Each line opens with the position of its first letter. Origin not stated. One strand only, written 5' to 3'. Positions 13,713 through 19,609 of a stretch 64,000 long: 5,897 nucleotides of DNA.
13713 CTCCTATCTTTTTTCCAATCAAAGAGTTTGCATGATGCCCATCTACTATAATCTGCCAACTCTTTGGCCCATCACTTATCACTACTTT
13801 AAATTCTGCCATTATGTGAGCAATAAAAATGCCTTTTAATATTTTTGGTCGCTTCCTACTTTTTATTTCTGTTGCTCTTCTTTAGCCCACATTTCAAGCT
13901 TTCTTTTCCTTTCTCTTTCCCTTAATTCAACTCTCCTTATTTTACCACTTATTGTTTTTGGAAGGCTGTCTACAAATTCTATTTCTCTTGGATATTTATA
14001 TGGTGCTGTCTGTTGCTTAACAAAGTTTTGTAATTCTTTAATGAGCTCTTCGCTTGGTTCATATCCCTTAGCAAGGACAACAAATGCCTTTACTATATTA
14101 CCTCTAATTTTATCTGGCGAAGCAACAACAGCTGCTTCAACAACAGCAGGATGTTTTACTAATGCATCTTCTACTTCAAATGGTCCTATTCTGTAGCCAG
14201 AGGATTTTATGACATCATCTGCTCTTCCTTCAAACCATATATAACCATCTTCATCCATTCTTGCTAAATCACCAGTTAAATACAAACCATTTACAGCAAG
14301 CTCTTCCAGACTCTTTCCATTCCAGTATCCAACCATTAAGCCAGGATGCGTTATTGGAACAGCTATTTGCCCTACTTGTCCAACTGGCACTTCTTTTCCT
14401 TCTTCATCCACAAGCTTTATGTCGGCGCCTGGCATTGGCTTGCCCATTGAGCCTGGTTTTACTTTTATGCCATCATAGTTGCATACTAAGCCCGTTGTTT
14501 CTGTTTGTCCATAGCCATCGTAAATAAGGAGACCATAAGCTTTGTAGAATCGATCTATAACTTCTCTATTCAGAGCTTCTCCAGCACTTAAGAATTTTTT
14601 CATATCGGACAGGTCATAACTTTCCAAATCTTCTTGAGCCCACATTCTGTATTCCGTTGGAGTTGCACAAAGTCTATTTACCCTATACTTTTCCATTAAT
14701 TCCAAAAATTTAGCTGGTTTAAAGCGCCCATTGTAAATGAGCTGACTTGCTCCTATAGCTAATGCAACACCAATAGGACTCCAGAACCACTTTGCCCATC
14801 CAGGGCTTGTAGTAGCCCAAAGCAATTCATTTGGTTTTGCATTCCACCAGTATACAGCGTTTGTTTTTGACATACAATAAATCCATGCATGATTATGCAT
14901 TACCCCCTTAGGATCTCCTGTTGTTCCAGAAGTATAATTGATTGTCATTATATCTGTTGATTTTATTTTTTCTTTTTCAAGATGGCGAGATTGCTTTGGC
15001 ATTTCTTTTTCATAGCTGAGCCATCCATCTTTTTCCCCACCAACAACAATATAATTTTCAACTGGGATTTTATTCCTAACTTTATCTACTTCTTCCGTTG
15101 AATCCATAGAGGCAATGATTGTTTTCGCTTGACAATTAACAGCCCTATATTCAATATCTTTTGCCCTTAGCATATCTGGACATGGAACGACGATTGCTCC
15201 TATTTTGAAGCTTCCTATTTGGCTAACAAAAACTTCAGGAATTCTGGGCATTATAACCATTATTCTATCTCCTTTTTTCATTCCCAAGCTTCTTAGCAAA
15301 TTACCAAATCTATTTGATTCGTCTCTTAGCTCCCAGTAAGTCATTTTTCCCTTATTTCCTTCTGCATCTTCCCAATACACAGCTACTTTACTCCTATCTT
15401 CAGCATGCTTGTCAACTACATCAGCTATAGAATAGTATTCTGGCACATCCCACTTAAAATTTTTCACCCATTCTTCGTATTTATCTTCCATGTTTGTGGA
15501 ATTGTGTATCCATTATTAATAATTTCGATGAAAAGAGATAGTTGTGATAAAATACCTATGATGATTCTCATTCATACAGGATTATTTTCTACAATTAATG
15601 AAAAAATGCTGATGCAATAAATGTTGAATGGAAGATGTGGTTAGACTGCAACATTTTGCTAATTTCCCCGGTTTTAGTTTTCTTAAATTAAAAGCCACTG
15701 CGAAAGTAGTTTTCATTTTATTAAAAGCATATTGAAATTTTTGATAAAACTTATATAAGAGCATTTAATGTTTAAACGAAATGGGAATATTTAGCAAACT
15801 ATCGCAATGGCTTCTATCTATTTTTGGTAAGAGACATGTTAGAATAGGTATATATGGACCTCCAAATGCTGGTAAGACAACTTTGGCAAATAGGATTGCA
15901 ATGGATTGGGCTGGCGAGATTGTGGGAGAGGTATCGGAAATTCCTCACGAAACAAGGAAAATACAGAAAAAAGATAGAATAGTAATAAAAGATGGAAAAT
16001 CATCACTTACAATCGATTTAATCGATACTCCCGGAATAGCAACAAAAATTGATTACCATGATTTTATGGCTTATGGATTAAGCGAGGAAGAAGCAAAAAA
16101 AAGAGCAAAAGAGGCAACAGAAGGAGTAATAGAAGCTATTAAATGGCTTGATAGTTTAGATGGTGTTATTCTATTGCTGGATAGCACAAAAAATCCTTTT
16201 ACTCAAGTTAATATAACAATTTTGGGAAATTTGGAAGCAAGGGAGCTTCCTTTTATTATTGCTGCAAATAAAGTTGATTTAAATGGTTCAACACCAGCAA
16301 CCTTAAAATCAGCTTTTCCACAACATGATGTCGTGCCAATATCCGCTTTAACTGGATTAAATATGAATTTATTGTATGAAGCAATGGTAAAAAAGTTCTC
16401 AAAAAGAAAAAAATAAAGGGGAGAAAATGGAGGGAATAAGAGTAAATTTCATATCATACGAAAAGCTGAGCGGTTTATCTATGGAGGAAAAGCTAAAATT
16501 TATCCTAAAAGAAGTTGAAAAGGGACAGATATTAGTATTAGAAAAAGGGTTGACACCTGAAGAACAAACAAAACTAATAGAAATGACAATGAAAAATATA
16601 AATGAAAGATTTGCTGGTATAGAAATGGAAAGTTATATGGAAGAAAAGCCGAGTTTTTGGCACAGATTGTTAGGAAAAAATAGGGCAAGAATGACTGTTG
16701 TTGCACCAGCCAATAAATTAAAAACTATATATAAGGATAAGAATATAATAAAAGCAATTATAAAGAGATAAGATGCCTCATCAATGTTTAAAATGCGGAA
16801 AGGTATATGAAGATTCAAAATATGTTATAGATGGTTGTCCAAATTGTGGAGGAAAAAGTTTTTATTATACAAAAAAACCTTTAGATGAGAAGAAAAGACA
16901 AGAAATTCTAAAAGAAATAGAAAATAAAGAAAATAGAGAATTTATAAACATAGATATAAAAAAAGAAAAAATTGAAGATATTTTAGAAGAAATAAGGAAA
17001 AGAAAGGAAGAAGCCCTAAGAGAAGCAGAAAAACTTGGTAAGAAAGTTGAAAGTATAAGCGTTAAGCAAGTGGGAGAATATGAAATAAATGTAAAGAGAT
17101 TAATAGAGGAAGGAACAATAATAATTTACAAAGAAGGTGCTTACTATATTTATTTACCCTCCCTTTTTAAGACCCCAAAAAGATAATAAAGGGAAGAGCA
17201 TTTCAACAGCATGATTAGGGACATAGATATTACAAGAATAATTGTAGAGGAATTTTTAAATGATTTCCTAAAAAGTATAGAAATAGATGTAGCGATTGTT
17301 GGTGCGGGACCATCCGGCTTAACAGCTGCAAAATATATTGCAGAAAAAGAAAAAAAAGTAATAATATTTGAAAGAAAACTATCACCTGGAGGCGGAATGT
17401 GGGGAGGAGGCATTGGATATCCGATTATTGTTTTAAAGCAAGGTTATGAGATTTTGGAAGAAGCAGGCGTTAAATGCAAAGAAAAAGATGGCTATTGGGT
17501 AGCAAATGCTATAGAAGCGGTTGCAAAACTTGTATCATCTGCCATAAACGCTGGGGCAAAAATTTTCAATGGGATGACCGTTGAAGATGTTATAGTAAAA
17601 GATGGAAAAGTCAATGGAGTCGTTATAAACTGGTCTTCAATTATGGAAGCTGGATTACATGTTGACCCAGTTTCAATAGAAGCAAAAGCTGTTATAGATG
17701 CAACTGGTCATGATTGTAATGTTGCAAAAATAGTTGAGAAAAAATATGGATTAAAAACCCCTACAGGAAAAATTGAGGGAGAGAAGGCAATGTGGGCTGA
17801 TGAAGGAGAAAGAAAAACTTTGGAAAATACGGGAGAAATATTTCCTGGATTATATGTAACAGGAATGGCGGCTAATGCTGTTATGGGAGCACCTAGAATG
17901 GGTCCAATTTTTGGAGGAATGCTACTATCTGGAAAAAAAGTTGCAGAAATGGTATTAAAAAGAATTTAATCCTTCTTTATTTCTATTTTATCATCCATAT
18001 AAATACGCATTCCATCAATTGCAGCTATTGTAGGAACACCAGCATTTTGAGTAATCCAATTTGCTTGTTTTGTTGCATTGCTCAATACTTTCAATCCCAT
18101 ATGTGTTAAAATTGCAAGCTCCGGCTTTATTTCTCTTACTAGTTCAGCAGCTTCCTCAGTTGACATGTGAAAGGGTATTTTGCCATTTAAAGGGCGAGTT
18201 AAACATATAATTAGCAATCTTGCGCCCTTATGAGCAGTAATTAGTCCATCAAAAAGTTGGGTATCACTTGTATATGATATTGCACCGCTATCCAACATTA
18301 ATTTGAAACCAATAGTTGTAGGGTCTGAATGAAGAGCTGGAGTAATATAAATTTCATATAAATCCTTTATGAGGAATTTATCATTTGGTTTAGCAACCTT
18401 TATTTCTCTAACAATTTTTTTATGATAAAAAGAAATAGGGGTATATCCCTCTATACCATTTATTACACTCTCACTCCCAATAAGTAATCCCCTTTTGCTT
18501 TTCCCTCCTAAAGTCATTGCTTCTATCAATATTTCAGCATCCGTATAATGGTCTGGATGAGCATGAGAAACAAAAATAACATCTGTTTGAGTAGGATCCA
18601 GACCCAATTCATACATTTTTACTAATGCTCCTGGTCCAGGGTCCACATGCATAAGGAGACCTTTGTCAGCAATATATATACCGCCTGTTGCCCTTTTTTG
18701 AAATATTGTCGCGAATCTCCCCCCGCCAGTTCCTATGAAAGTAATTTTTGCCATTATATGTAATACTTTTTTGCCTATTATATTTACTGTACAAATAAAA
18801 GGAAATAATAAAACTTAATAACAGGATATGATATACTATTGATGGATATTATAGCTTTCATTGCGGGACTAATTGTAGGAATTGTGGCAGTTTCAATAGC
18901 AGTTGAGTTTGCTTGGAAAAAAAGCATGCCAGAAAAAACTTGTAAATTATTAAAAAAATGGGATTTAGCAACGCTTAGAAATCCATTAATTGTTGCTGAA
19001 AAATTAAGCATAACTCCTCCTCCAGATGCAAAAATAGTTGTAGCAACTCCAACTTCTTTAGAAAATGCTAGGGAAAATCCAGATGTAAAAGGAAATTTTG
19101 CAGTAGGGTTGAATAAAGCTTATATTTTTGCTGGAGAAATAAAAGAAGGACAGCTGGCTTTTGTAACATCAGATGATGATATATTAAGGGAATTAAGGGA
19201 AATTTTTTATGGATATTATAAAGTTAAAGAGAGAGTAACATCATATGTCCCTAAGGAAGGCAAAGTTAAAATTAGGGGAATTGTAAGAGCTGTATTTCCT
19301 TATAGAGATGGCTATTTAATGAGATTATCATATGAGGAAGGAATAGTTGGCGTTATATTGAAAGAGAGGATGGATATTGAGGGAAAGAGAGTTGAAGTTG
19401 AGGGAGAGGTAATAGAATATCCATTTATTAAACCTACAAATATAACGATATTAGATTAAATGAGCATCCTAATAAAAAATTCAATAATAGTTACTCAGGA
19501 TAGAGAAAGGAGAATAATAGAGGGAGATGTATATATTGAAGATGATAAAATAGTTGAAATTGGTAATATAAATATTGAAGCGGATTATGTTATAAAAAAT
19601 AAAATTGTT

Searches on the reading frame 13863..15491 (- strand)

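Call 34: search_protein_families(library=pfam, proteins=[window:13863-15491:-], max_evalue=0.000001)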
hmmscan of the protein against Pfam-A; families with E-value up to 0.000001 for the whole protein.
window:13863-15491:- (542 aa): 2 families
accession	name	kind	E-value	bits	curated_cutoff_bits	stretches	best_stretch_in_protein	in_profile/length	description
PF00501.34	AMP-binding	-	4e-78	263.3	29.9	1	32-390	8-384/384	AMP-binding enzyme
PF13193.12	AMP-binding_C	-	1.5e-25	90.3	24.5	1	439-517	1-76/76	AMP-binding enzyme C-terminal domain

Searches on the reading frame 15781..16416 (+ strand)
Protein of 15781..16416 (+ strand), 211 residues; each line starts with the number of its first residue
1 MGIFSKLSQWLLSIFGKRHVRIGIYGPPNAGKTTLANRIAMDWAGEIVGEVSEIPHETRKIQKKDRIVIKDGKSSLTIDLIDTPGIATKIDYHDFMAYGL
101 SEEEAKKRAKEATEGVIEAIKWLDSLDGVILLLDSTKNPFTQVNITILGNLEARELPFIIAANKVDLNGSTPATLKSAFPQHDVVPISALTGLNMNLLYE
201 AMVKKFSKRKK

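Call 35: search_protein_families(library=pfam, proteins=[window:15781-16416:+], max_evalue=0.00001)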
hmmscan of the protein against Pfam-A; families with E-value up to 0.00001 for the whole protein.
window:15781-16416:+ (211 aa): 2 families
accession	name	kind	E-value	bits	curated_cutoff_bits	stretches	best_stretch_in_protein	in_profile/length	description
PF01926.29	MMR_HSR1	-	4.6e-15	56.2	21.9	1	21-164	1-113/113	50S ribosome-binding GTPase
PF00009.33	GTP_EFTU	-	1.3e-12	48.2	26.5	1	118-206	85-186/188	Elongation factor Tu GTP binding domain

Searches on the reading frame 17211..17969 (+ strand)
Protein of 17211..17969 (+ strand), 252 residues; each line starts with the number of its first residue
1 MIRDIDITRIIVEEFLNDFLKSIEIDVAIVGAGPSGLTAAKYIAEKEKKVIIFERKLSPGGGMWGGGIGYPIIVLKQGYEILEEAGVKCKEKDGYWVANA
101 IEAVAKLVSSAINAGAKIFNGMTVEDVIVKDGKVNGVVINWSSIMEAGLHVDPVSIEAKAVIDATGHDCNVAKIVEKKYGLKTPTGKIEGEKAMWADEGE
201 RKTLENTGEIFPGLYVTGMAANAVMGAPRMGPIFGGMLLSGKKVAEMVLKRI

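Call 35: search_protein_families(library=pfam, proteins=[window:17211-17969:+], max_evalue=0.00001)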
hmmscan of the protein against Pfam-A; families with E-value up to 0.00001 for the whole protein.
window:17211-17969:+ (252 aa): 7 families
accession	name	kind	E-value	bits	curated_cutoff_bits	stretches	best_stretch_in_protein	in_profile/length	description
PF01946.23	Thi4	-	3.6e-80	269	26.2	1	8-234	1-235/235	Thi4 family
PF01266.30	DAO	-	1.9e-11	44.5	27.9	0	26-63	1-38/353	FAD dependent oxidoreductase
PF00890.30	FAD_binding_2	-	2.2e-10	40.7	20.4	0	26-57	1-32/414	FAD binding domain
PF12831.13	FAD_oxidored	-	1e-09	38.6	27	1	26-174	1-152/416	FAD dependent oxidoreductase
PF13450.12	NAD_binding_8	-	1.3e-07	32.2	21.9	1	29-61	1-33/68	NAD(P)-binding Rossmann-like domain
PF07992.20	Pyr_redox_2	-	5.9e-07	29.6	26.1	1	26-171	2-113/291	Pyridine nucleotide-disulphide oxidoreductase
PF03486.20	HI0933_like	-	7.2e-06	26.1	50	0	26-64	2-40/244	HI0933-like protein Rossmann domain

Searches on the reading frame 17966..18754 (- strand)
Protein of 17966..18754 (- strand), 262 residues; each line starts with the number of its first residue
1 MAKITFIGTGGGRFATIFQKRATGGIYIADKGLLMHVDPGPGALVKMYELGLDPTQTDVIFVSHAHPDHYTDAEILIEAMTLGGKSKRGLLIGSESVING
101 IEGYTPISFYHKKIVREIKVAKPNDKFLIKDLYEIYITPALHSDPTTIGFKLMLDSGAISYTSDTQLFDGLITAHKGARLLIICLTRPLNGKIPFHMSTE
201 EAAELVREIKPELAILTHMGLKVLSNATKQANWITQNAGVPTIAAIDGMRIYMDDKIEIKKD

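Call 35: search_protein_families(library=pfam, proteins=[window:17966-18754:-], max_evalue=0.00001)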
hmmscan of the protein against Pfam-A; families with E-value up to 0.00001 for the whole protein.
window:17966-18754:- (262 aa): 2 families
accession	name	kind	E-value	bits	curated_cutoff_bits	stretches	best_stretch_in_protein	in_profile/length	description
PF12706.13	Lactamase_B_2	-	1.7e-23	83.8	27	1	37-219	5-200/200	Beta-lactamase superfamily domain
PF13483.12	Lactamase_B_3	-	1e-06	29.2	24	0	28-218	12-160/160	Beta-lactamase superfamily domain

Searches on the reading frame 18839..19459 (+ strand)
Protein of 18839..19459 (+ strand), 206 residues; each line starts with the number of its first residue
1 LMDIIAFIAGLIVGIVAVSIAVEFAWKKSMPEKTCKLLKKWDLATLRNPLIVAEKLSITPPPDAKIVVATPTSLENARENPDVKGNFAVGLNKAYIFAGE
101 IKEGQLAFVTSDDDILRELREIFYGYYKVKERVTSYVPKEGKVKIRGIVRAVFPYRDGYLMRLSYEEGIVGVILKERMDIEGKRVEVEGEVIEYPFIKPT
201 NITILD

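Call 35: search_protein_families(library=pfam, proteins=[window:18839-19459:+], max_evalue=0.00001)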
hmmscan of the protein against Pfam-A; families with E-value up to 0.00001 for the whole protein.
window:18839-19459:+ (206 aa): 0 families

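Call 51: search_protein_families(library=pfam, proteins=[window:18839-19459:+], max_evalue=0.05)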
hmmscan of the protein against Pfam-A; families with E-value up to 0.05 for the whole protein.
window:18839-19459:+ (206 aa): 2 families
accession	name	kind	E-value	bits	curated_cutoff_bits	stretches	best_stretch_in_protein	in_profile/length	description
PF11021.13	DUF2613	-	0.0045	17.5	22.1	1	4-34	7-37/55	Protein of unknown function (DUF2613)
PF23973.1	DUF7299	-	0.019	15.5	27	1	2-29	3-30/77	Family of unknown function (DUF7299)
